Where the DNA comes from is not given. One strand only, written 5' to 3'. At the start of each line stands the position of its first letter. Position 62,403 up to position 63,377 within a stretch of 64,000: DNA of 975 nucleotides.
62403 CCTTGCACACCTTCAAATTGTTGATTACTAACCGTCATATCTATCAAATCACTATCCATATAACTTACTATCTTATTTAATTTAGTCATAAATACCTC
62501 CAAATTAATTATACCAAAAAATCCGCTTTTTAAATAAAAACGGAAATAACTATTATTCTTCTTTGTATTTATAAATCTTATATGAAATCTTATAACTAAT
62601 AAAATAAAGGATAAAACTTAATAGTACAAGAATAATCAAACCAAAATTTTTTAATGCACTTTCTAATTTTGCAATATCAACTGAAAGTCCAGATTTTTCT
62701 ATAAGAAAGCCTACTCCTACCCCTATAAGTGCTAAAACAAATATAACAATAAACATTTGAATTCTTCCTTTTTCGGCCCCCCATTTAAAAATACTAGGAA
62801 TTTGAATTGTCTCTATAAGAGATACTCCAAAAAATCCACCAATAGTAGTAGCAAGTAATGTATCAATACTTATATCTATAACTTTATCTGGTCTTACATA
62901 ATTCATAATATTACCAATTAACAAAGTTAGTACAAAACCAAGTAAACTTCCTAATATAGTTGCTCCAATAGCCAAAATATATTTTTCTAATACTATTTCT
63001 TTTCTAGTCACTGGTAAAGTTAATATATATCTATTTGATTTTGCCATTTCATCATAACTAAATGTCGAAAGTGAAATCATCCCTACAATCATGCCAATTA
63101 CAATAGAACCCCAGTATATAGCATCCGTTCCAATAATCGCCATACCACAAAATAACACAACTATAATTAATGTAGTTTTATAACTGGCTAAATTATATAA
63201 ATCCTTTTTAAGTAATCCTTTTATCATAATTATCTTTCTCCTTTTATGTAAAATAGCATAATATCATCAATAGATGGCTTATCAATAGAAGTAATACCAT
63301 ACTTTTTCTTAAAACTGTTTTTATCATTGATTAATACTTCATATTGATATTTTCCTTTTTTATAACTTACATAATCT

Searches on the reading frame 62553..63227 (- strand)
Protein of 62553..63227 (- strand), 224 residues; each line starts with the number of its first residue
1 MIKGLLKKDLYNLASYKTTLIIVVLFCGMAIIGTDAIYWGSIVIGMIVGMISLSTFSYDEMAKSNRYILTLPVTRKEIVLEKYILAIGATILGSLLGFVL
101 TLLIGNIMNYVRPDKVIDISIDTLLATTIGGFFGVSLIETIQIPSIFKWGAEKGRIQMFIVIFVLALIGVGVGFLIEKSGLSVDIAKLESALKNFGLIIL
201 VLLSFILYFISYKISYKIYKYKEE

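Call 52: find_encoding_contigs(protein=window:62553-63227:-, flank=10000, max_places=4)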
Protein window:62553-63227:- (224 aa): no gene with exactly this product is on record in the collection.
